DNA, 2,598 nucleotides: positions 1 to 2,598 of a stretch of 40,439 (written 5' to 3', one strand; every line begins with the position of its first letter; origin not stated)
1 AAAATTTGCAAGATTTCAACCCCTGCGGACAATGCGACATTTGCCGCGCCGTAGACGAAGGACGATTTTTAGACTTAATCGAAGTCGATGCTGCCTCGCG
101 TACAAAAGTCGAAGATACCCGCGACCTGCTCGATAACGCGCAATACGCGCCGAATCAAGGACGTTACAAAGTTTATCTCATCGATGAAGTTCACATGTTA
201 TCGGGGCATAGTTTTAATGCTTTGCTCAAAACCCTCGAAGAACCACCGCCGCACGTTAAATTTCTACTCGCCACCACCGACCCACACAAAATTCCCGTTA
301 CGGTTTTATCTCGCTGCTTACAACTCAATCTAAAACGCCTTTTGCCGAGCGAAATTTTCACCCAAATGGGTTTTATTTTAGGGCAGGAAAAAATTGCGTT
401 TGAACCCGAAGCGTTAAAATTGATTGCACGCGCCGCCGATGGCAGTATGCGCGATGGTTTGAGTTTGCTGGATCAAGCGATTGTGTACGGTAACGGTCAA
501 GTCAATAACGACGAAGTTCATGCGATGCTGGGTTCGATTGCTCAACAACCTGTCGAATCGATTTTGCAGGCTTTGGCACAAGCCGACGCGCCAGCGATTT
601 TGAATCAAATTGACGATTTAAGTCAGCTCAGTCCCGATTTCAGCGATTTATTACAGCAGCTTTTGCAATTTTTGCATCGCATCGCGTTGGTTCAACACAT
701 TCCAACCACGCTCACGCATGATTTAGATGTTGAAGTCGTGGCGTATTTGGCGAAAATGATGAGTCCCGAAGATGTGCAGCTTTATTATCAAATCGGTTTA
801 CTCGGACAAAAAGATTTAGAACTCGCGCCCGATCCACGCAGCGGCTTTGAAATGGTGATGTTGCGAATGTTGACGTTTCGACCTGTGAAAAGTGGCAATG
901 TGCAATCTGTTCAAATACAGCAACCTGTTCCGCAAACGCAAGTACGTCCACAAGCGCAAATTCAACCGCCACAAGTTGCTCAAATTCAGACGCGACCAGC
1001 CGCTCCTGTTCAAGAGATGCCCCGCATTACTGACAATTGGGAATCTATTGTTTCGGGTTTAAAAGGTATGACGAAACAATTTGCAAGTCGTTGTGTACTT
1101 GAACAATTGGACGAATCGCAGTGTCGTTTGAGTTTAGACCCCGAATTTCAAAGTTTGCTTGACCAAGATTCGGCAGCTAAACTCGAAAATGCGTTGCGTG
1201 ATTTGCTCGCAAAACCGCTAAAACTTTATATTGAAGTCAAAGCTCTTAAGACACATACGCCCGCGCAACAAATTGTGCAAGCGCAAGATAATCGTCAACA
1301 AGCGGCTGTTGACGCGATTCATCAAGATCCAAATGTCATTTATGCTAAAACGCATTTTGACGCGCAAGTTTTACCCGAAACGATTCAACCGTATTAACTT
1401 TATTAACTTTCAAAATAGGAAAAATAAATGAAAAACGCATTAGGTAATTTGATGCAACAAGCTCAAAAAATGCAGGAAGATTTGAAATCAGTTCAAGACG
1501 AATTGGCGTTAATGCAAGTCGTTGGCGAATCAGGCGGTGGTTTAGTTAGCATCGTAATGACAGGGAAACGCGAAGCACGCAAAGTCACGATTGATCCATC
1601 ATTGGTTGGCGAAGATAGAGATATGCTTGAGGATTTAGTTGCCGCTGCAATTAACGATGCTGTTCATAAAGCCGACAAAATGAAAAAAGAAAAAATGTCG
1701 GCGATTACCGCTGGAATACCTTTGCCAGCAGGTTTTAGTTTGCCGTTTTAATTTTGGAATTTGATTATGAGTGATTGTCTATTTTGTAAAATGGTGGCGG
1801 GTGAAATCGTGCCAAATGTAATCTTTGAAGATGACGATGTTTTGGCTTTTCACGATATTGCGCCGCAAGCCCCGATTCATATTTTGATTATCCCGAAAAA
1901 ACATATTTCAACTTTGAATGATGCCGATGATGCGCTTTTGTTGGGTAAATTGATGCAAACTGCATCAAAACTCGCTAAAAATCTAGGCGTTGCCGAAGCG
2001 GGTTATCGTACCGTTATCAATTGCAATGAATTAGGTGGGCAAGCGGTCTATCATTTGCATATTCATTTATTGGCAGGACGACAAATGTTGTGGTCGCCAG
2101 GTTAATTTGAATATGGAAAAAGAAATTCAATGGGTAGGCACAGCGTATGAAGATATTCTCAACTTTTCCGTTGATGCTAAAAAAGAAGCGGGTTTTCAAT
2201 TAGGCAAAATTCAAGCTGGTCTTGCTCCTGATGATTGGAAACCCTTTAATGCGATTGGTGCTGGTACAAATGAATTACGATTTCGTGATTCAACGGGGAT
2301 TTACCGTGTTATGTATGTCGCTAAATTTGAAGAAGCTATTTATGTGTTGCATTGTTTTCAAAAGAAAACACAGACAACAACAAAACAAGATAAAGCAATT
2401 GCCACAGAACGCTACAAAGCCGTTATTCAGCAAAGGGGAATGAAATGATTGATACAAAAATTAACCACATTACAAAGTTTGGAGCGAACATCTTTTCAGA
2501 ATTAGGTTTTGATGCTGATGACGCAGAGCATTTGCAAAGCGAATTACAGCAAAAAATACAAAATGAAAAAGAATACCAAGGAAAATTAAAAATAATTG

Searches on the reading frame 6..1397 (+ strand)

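Call 21: search_protein_families(library=pfam, proteins=[window:6-1397:+], max_evalue=0.00001)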
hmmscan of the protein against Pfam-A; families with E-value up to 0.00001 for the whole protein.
window:6-1397:+ (463 aa): 4 families
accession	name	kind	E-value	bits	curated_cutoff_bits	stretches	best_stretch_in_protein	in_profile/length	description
PF13177.12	DNA_pol3_delta2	-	2.7e-26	92.9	27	1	4-111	51-159/161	DNA polymerase III, delta subunit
PF22608.2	DNAX_ATPase_lid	-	6e-23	80.8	27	1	117-164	2-49/49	DNA polymerase III clamp loader subunit, ATPase lid domain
PF12169.13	DNA_pol3_gamma3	-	2e-21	76.7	24.4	1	167-290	2-129/143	DNA polymerase III subunits gamma and tau domain III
PF12170.13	DNA_pol3_tau_5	-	2.9e-13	50.6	28.8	1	342-459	21-141/142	DNA polymerase III tau subunit V interacting with alpha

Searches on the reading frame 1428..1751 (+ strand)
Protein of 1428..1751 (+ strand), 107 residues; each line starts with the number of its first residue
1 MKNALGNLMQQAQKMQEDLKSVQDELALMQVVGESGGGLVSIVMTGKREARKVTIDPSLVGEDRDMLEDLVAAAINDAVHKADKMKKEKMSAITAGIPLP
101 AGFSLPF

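Call 21: search_protein_families(library=pfam, proteins=[window:1428-1751:+], max_evalue=0.00001)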
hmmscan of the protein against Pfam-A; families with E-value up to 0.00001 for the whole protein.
window:1428-1751:+ (107 aa): 1 family
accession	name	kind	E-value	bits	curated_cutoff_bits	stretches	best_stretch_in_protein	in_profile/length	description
PF02575.21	YbaB_DNA_bd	-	3.4e-31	107.7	25.5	1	9-97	1-90/91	YbaB/EbfC DNA-binding family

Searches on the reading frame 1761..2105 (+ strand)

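Call 21: search_protein_families(library=pfam, proteins=[window:1761-2105:+], max_evalue=0.00001)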
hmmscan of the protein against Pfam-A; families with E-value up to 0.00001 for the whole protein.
window:1761-2105:+ (114 aa): 2 families
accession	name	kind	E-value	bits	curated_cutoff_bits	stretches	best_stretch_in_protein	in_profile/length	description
PF01230.28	HIT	-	6e-29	101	21.5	1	14-108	2-97/98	HIT domain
PF11969.13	DcpS_C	-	1.4e-21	77.5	24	1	6-105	2-101/114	Scavenger mRNA decapping enzyme C-term binding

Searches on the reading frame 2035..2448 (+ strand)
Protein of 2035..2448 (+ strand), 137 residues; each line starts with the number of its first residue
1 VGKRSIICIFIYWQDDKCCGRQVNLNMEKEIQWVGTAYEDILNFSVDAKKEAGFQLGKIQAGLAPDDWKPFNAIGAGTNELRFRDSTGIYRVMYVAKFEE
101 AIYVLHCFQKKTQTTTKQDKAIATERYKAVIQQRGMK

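Call 21: search_protein_families(library=pfam, proteins=[window:2035-2448:+], max_evalue=0.00001)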
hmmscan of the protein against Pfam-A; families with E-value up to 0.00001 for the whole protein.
window:2035-2448:+ (137 aa): 1 family
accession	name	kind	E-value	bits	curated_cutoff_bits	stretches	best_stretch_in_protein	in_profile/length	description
PF05973.20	Gp49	-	4.5e-25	88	23.9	1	39-128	1-90/90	Phage derived protein Gp49-like (DUF891)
